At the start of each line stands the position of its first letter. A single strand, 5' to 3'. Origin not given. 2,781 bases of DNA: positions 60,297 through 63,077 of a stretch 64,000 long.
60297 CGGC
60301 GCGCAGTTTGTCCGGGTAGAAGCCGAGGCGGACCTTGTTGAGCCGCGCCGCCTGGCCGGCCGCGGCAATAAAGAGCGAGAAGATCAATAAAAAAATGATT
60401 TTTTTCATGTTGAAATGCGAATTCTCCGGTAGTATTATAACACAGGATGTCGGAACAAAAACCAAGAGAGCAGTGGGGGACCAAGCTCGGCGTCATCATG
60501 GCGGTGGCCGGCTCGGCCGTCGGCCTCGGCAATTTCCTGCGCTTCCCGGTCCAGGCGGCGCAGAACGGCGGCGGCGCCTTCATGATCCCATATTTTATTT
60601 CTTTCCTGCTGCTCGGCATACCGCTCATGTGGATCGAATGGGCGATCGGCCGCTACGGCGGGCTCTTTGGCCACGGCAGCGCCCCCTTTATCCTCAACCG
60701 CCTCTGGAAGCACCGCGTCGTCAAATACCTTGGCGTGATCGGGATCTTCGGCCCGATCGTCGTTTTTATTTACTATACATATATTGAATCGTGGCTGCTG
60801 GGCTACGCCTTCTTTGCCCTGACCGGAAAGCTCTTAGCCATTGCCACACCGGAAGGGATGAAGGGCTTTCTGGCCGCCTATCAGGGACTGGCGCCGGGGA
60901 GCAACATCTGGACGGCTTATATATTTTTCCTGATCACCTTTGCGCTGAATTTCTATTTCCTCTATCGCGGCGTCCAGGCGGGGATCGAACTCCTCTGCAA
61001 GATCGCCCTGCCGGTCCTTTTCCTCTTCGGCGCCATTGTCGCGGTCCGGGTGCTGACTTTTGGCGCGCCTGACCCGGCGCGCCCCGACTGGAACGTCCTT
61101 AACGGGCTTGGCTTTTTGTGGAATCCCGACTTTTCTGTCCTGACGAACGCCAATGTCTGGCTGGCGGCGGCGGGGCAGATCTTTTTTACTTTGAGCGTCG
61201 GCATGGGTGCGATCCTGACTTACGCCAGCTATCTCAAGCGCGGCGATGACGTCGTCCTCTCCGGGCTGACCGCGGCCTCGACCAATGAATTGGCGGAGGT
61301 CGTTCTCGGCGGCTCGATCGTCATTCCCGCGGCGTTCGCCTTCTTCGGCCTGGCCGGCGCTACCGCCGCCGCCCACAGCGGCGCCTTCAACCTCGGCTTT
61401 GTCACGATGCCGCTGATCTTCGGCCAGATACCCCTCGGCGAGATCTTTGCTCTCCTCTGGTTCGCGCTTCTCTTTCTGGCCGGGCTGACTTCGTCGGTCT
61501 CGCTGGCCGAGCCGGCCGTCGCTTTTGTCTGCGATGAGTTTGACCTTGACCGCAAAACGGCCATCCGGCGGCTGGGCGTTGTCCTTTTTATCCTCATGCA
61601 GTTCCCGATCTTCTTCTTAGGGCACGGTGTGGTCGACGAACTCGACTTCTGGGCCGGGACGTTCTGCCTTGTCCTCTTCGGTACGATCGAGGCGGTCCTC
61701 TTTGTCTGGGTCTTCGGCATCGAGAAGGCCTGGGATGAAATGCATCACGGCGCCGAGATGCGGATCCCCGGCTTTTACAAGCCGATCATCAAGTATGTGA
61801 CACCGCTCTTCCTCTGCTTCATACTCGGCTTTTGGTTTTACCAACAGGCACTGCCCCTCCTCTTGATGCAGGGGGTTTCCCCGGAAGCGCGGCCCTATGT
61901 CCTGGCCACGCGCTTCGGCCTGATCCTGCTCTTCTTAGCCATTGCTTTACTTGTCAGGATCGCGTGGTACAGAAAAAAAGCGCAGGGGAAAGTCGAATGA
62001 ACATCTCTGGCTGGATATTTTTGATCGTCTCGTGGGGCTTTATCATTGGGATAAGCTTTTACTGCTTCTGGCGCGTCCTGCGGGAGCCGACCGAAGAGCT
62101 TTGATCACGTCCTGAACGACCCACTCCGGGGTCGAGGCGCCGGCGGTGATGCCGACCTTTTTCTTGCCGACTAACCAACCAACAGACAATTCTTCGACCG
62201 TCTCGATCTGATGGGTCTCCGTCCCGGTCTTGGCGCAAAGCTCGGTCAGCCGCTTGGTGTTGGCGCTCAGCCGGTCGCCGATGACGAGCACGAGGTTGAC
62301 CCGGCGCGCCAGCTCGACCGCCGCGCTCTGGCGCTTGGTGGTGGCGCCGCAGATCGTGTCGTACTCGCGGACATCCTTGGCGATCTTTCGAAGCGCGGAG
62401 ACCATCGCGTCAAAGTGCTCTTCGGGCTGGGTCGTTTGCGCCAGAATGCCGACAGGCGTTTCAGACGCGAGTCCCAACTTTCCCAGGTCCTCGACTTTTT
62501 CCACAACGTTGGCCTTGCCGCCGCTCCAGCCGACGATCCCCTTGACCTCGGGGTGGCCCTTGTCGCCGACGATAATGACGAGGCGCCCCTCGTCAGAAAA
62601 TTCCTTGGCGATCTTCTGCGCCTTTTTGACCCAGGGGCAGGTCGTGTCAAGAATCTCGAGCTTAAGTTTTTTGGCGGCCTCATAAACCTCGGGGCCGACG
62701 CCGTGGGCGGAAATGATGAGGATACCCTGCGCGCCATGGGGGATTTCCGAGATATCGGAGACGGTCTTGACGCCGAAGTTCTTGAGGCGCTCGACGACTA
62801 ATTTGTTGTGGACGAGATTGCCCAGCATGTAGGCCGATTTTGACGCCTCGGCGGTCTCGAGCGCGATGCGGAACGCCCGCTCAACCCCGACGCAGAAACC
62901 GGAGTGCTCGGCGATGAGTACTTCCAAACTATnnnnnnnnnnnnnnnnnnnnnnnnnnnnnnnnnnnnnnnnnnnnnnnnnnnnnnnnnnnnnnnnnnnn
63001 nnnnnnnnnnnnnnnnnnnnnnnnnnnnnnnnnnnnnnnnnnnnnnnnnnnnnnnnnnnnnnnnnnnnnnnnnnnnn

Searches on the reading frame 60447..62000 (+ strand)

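Call 10: search_protein_families(library=pfam, proteins=[window:60447-62000:+], max_evalue=0.001)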
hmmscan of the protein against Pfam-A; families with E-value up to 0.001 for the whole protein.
window:60447-62000:+ (517 aa): 1 family
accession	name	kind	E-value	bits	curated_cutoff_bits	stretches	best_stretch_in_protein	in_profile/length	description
PF00209.24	SNF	-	2.9e-53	181.8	27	2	150-479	173-495/524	Sodium:neurotransmitter symporter family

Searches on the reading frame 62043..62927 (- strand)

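Call 74: search_protein_families(library=pfam, proteins=[window:62043-62927:-], max_evalue=0.01)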
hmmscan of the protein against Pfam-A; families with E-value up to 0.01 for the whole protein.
window:62043-62927:- (294 aa): 1 family
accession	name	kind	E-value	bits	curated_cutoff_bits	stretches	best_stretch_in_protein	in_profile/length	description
PF02401.23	LYTB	-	6.4e-92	308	24.5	1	3-278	1-266/267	LytB protein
